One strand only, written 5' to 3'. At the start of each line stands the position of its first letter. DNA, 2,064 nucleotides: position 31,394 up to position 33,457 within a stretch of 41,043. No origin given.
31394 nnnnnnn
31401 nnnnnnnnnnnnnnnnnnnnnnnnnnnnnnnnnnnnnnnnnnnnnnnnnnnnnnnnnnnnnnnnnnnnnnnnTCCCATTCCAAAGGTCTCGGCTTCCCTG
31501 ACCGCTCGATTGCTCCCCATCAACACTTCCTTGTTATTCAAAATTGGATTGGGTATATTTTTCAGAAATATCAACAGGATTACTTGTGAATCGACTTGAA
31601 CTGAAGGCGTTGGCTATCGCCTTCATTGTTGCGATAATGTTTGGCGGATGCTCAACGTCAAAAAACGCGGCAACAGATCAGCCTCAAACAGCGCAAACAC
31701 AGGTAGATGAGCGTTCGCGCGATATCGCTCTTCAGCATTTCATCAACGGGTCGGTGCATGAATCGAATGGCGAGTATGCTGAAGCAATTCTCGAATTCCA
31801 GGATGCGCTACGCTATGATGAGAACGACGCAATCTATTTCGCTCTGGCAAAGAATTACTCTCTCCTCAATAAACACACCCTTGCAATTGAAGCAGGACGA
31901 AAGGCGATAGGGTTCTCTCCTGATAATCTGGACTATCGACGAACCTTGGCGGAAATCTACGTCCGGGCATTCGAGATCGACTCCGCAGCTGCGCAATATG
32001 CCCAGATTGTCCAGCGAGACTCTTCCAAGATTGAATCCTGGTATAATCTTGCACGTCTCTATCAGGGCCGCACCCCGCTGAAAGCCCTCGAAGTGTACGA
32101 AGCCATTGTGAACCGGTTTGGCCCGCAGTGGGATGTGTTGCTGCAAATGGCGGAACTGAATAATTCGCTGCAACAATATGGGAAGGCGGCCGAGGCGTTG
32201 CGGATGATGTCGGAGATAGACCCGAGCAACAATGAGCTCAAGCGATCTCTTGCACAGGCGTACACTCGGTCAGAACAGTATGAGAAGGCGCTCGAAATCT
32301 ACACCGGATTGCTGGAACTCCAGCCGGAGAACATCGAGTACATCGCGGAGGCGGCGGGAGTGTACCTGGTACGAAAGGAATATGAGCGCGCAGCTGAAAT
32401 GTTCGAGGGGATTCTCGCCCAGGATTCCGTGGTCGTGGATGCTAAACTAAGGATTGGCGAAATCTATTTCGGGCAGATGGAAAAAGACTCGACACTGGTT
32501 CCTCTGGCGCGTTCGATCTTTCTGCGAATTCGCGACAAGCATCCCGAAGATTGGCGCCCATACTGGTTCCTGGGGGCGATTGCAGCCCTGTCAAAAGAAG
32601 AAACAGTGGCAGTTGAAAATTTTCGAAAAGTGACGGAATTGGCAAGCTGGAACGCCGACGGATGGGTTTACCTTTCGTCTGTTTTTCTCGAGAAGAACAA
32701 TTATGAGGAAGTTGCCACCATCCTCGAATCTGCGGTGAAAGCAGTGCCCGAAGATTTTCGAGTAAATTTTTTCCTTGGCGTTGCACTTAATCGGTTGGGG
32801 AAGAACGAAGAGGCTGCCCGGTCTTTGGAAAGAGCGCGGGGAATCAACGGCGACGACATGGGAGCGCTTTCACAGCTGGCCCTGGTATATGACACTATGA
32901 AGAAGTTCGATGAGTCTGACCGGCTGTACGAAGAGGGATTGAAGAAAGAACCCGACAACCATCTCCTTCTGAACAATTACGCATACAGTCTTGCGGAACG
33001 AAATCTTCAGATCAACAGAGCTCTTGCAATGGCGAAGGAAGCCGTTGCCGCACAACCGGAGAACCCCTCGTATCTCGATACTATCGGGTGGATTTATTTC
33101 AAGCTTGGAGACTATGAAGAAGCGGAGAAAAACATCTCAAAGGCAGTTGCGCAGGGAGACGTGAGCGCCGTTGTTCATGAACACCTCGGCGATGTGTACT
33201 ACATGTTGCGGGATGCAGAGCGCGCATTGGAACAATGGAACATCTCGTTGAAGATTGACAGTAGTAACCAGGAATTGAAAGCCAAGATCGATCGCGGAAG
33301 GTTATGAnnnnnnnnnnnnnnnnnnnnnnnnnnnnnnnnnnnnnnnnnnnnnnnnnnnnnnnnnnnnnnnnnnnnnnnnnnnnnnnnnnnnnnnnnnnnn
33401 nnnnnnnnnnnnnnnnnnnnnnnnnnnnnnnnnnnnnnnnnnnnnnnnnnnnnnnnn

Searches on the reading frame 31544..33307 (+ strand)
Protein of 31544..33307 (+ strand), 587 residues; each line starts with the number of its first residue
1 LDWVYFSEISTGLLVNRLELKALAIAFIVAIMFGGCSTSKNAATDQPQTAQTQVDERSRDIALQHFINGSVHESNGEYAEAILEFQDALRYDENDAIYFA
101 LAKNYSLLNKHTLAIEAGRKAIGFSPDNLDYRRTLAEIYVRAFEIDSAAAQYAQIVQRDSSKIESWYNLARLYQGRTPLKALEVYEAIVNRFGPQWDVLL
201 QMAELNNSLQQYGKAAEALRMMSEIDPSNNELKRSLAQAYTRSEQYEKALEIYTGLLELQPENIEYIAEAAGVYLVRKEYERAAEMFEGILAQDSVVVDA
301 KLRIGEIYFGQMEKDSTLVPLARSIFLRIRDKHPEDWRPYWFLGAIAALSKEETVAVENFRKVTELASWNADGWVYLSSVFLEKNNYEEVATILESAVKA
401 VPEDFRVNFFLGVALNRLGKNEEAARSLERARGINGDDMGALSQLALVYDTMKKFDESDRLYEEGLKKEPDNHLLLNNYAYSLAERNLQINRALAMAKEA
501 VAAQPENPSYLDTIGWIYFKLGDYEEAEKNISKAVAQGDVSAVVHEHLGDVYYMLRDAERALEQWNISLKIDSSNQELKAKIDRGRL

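Call 9: search_protein_families(library=pfam, proteins=[window:31544-33307:+], max_evalue=0.01)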
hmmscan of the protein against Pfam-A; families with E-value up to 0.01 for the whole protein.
window:31544-33307:+ (587 aa): 34 families (the best 25 are shown)
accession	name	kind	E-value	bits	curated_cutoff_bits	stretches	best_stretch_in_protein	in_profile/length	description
PF13432.12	TPR_16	-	2.4e-34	117.8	32.7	3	380-433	6-59/65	Tetratricopeptide repeat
PF07719.23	TPR_2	-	3.9e-32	108.1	27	3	510-536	3-29/34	Tetratricopeptide repeat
PF13428.12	TPR_14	-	2.7e-31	105.3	23.5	1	232-271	3-42/44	Tetratricopeptide repeat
PF14559.12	TPR_19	-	2e-28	98.9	25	3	243-294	4-55/68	Tetratricopeptide repeat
PF13181.12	TPR_8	-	8.3e-23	79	25.7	1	513-535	6-28/34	Tetratricopeptide repeat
PF00515.34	TPR_1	-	1.7e-22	78.7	27.8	1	514-535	7-28/34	Tetratricopeptide repeat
PF23914.1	TPR_CcmH_CycH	-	7.4e-22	78.3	42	3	203-291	57-148/158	Cytochrome c-type biogenesis protein H TPR domain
PF13424.12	TPR_12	-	1.8e-16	60.5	30.1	0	410-466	8-72/77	Tetratricopeptide repeat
PF13176.12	TPR_7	-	1.3e-15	56.5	27.9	1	235-259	4-28/36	Tetratricopeptide repeat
PF12895.13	ANAPC3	-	5.6e-15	55.8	27.2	2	487-561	2-75/82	Anaphase-promoting complex, cyclosome, subunit 3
PF13414.12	TPR_11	-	2e-14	53.4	26.8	0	517-554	3-40/42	TPR repeat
PF13431.12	TPR_17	-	1.8e-13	50.1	24.4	0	498-528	3-33/34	Tetratricopeptide repeat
PF13371.12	TPR_9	-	3.3e-13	49.9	35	1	238-295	3-60/73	Tetratricopeptide repeat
PF13174.12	TPR_6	-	5e-11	42.9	26.3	0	514-529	6-21/33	Tetratricopeptide repeat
PF14561.12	TPR_20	-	9.2e-10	39.2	25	0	215-251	7-43/90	Tetratricopeptide repeat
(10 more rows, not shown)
